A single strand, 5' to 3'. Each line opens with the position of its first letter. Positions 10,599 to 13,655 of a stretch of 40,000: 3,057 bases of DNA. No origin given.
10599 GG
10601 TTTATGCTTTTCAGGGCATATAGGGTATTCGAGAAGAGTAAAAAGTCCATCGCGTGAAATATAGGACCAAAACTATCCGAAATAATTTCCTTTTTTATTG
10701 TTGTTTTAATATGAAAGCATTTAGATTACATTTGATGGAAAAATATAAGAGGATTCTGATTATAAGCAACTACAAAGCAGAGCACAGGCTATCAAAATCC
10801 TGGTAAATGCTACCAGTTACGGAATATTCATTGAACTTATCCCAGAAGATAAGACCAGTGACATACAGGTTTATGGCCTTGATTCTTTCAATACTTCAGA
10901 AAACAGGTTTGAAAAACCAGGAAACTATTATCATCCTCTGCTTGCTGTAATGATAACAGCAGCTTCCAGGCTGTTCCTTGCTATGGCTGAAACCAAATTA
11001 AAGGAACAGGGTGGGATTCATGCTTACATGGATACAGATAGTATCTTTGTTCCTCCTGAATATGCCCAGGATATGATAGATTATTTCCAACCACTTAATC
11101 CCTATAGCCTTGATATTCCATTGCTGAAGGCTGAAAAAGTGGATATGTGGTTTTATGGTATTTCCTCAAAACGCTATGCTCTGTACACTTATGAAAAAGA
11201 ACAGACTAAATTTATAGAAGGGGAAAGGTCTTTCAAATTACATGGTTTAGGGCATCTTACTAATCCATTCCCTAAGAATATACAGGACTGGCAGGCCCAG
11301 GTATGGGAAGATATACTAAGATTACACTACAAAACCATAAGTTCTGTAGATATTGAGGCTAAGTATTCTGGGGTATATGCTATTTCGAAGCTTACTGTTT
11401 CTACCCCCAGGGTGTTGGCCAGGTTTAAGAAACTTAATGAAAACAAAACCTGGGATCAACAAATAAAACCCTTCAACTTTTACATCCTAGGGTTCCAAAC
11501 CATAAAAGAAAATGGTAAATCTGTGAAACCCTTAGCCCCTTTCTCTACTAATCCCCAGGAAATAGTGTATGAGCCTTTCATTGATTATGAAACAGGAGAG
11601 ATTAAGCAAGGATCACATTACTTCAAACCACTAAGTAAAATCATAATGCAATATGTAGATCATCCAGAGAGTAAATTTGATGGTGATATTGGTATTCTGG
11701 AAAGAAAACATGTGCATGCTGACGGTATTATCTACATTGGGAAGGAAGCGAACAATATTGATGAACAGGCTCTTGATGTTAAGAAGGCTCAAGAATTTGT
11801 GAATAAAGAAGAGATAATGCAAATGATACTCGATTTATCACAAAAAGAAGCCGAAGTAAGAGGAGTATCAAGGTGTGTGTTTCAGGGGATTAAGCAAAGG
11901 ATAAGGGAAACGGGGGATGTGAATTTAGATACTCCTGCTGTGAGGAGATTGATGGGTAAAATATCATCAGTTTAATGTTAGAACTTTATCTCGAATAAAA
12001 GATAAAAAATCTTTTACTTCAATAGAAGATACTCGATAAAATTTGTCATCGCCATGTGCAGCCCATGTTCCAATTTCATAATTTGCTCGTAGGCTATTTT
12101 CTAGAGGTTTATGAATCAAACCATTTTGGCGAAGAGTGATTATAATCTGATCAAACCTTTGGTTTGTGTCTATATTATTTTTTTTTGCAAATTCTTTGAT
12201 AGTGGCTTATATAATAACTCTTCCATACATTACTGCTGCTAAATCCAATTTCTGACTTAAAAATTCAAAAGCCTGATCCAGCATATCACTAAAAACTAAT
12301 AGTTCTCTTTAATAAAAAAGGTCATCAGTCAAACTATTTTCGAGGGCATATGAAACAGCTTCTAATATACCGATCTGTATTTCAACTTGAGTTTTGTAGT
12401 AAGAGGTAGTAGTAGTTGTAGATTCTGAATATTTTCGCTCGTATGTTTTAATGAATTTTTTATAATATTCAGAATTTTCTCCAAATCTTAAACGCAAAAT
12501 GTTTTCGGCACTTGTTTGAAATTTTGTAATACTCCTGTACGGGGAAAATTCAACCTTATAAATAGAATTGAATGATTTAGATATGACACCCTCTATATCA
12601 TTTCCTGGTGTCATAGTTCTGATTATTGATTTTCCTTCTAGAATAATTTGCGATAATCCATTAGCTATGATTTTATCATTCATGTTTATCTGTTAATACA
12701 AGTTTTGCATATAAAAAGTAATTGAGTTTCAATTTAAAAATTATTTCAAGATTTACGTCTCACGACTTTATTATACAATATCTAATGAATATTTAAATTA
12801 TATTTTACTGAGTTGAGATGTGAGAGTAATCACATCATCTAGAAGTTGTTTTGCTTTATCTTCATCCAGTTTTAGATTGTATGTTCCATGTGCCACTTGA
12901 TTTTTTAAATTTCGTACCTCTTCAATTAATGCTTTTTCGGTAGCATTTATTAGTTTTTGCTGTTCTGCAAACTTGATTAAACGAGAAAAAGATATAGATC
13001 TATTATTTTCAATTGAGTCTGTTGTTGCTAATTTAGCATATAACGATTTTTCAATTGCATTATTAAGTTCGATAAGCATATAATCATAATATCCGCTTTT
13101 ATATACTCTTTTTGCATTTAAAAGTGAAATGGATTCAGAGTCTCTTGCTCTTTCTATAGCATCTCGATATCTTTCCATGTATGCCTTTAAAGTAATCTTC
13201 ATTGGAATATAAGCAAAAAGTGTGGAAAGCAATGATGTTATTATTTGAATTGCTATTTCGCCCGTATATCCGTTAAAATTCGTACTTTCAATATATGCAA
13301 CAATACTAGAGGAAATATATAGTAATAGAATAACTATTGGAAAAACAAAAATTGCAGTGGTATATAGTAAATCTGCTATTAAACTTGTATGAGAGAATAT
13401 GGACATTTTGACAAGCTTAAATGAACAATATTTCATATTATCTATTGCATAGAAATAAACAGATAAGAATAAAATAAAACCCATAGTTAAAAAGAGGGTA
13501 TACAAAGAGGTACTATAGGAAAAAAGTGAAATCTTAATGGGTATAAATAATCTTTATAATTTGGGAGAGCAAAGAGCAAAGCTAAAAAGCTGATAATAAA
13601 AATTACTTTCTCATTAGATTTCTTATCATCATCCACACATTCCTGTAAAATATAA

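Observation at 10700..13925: Tandem casposon array: an older, decayed copy shares the middle TSD, and back-to-back TIRs form an ~80-bp palindrome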

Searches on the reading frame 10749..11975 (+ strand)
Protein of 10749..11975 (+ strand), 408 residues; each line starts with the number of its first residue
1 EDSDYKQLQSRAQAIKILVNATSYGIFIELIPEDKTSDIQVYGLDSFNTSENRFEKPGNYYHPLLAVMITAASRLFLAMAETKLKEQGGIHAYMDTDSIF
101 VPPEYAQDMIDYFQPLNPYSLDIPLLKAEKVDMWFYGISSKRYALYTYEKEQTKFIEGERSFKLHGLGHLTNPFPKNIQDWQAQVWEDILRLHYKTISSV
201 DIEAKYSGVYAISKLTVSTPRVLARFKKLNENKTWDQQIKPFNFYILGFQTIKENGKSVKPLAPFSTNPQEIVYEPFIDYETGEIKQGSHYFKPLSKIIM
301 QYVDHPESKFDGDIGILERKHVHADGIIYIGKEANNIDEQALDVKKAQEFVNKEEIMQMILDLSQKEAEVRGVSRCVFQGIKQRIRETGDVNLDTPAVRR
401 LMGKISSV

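Call 9: search_protein_families(library=pfam, proteins=[window:10950-11975:+], max_evalue=0.01)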
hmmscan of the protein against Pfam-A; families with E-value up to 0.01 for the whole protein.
window:10950-11975:+ (341 aa): 0 families

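Call 70: find_homologous_proteins(query=window:10749-11975:+, max_evalue=1e-60)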
Query window:10749-11975:+ (408 aa): 171 proteins with E <= 1e-60 among 4020 candidates; the best 120 are listed.
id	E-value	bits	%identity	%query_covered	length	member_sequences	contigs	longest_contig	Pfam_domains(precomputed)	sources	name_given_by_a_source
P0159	3.5e-203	693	75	99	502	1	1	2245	-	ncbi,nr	ncbi:hypothetical protein KY342_05945, partial [Candidatus Woesearchaeota archaeon]|nr:hypothetical 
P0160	1.4e-202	691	76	99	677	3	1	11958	PF03175.19,PF00136.27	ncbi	-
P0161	2.2e-197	674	72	100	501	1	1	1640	-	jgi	jgi:hypothetical protein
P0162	1.6e-194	664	76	93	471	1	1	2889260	-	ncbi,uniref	ncbi:hypothetical protein [Methanolobus sp. WCC5]|uniref:hypothetical protein n=1 Tax=Methanolobus s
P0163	1.3e-186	638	70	99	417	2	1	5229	-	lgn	-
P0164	2.0e-183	628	67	99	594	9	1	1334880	PF00136.27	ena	-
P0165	1.9e-179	615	66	99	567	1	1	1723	-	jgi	jgi:hypothetical protein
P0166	7.4e-178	609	66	99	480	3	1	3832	-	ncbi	-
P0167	3.6e-176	604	65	99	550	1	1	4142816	-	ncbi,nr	ncbi:hypothetical protein [Methanosarcina mazei]|nr:hypothetical protein [Methanosarcina mazei]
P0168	3.6e-176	604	65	99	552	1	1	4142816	-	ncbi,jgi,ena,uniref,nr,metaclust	ncbi:hypothetical protein MSMAS_1185 [Methanosarcina mazei S-6]|uniref:Uncharacterized protein n=2 T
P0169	2.7e-175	601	64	98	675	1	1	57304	PF03175.19,PF00136.27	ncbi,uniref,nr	ncbi:DNA polymerase [Methanosarcina sp. 2.H.A.1B.4]|uniref:DNA polymerase n=1 Tax=Methanosarcina sp.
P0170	6.0e-175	600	65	98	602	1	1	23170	PF00136.27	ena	-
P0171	5.2e-174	597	64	98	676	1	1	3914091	PF00136.27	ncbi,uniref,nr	ncbi:DNA polymerase [Methanosarcina sp. WH1]|uniref:DNA polymerase n=1 Tax=Methanosarcina sp. WH1 Ta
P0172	5.9e-174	597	64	98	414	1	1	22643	-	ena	-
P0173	5.9e-174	597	64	98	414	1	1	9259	-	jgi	-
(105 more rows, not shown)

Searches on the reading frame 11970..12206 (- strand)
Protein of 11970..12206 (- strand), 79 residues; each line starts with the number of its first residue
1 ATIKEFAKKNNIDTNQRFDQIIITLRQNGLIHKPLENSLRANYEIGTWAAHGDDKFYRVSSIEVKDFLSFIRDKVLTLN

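Call 74: search_protein_representatives(protein=window:11970-12206:-)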
Query: 79 residues. Proteins with E-value up to 0.001 (for the whole library): 26; up to 1e-10: 15; up to 1e-30: 0. The best 26 are listed.
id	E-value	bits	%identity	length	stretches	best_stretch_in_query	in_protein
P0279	1.3e-29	117.3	72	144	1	1-78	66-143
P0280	3.2e-26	106.6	66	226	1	2-78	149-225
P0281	9.5e-25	101.9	64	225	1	2-78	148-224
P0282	8.8e-21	89.3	62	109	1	2-78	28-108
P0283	5.4e-16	74.1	55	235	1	3-78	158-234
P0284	5.8e-16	74.0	57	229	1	2-78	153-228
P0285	8.6e-16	73.5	58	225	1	2-78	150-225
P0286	7.4e-14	67.3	58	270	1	2-78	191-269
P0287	2.0e-13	66.0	55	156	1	15-78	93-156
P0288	2.2e-13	65.8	51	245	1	3-78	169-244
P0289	3.0e-13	65.4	63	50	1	30-78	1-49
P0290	3.0e-13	65.4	49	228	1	2-78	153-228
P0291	2.0e-12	62.8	47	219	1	3-78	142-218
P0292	8.5e-12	60.8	52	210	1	15-79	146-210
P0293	6.1e-11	58.1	47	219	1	2-78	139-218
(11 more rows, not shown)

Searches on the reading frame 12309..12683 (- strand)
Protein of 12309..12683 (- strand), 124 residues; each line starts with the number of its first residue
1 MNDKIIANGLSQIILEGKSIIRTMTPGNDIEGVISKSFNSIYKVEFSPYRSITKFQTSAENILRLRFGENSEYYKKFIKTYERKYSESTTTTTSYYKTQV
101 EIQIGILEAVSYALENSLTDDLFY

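Call 9: search_protein_families(library=pfam, proteins=[window:12309-12683:-], max_evalue=0.01)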
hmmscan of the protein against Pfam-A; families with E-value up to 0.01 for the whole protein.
window:12309-12683:- (124 aa): 0 families

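Call 52: search_protein_families(library=pfam, proteins=[window:12312-12683:-], max_evalue=1)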
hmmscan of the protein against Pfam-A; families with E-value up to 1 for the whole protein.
seq(124 aa): 1 family
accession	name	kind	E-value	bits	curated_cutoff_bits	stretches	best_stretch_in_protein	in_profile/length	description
PF25003.1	DUF7781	-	0.15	11.9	25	1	37-101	2-63/173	Domain of unknown function (DUF7781)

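Call 53: search_protein_families(library=padloc, proteins=[window:12309-12683:-], max_evalue=0.01)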
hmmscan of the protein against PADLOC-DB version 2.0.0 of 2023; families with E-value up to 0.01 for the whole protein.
window:12309-12683:- (124 aa): 1 family
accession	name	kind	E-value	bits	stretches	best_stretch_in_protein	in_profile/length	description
PDLC05005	PDC-S35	-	4.5e-05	21.3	1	45-119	22-100/264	-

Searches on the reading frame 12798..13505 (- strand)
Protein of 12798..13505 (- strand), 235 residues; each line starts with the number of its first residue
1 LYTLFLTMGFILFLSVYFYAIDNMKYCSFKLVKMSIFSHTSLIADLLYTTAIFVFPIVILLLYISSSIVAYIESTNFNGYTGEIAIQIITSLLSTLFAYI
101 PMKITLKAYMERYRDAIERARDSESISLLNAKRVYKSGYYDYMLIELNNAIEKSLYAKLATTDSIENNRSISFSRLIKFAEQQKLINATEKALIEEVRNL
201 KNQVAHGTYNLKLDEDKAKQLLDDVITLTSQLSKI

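Call 9: search_protein_families(library=pfam, proteins=[window:12798-13505:-], max_evalue=0.01)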
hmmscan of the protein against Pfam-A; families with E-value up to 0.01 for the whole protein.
window:12798-13505:- (235 aa): 3 families
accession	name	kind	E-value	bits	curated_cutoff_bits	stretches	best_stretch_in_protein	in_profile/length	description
PF05168.19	HEPN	-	0.00068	20.2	22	1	128-226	12-108/117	HEPN domain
PF18731.6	HEPN_Swt1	-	0.0023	18.7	27.5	1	183-231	68-113/115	Swt1-like HEPN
PF13643.11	DUF4145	-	0.0037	17.7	23.1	1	149-222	20-84/88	Domain of unknown function (DUF4145)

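Call 53: search_protein_families(library=padloc, proteins=[window:12798-13505:-], max_evalue=0.01)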
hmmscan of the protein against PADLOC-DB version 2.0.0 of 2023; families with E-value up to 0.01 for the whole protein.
window:12798-13505:- (235 aa): 1 family
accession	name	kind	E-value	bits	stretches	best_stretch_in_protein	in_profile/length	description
PDLC04594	PDC-M35B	-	0.01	14.1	0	39-68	105-134/148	-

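Call 54: find_homologous_proteins(query=window:12798-13505:-, max_evalue=0.001)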
Query window:12798-13505:- (235 aa): 5 proteins with E <= 0.001 among 486 candidates.
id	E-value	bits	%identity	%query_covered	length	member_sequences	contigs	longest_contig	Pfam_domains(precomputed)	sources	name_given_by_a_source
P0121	1.4e-117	409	100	86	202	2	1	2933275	-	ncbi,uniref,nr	ncbi:HEPN domain-containing protein [uncultured Methanomethylovorans sp.]|uniref:HEPN domain-contain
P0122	3.3e-70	254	80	71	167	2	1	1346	-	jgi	-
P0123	8.2e-59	217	52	100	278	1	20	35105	PF05168.20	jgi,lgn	-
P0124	2.4e-49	186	43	100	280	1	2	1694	PF18731.7,PF05168.20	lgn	-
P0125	5.3e-48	181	43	99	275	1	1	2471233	PF05168.20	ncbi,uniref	ncbi:HEPN domain-containing protein [Methanococcoides sp. FTZ1]|uniref:HEPN domain-containing protei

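Call 56: find_encoding_contigs(protein=P0121, flank=10000, max_places=3)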
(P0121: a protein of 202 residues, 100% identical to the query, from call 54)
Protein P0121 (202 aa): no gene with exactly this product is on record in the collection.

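Call 57: find_encoding_contigs(protein=P0123, flank=10000, max_places=4)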
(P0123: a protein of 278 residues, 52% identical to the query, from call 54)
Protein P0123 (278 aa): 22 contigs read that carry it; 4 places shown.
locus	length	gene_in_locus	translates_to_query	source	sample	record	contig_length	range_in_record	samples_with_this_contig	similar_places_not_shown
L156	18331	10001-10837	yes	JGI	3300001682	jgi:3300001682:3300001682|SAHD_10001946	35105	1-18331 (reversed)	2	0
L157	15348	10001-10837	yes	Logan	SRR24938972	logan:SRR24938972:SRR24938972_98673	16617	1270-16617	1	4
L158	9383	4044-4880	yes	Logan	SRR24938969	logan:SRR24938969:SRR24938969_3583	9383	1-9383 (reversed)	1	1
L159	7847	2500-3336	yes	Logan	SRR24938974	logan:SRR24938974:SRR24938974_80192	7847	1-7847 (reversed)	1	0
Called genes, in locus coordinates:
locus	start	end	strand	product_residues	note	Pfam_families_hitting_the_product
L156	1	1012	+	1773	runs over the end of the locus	PF00270:DEAD, PF04851:ResIII (faint), PF00270:DEAD (weak), PF27116:YjiV_N (weak), PF00271:Helicase_C (weak), PF09369:MZB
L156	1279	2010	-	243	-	PF00239:Resolvase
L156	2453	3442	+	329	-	PF00793:DAHP_synth_1, PF03102:NeuB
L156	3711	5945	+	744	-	PF24391:HD-CE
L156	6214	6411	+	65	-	-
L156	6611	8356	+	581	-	PF03235:GmrSD_N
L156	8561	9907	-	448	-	PF26308:YopA_M, PF27216:YopA_C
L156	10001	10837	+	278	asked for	PF05168:HEPN (weak)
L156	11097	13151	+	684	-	PF02463:SMC_N, PF11398:DUF2813 (weak), PF13175:AAA_15, PF13476:AAA_23, PF13304:AAA_21, PF20469:OLD-like_TOPRIM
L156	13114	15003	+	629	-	PF00580:UvrD-helicase, PF13245:AAA_19, PF01443:Viral_helicase1 (faint), PF13361:UvrD_C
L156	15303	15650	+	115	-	-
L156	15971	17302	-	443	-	-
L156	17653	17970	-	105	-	-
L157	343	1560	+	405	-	PF02463:SMC_N (weak), PF11398:DUF2813 (faint), PF13175:AAA_15, PF13476:AAA_23 (weak), PF13304:AAA_21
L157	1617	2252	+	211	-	-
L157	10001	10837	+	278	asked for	PF05168:HEPN (weak)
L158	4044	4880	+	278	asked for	PF05168:HEPN (weak)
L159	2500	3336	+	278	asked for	PF05168:HEPN (weak)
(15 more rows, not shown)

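Call 58: find_encoding_contigs(protein=P0125, flank=10000, max_places=2)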
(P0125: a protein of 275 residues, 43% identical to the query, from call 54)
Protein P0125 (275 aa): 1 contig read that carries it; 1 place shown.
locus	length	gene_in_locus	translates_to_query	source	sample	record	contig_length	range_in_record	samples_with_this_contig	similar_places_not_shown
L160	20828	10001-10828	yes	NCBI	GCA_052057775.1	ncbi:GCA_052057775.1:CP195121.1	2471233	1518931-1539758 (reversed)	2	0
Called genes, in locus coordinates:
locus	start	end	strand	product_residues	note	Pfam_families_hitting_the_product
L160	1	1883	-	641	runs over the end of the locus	PF02743:dCache_1, PF22673:MCP-like_PDC_1, PF00512:HisKA, PF02518:HATPase_c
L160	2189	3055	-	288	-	PF00892:EamA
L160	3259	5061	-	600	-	PF02743:dCache_1, PF22673:MCP-like_PDC_1, PF00512:HisKA, PF02518:HATPase_c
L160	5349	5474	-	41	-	-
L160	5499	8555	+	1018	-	PF00580:UvrD-helicase, PF01443:Viral_helicase1 (faint), PF13087:AAA_12 (faint), PF13245:AAA_19, PF13361:UvrD_C, PF13538:UvrD_C_2 (faint), PF12705:PDDEXK_1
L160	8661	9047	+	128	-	PF22399:DUF6979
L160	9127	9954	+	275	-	-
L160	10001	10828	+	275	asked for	PF05168:HEPN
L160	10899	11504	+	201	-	PF01867:Cas_Cas1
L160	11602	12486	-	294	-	-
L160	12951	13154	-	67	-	PF18865:AbiJ_NTD5 (weak)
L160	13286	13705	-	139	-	-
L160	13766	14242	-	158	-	-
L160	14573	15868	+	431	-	-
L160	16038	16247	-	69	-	-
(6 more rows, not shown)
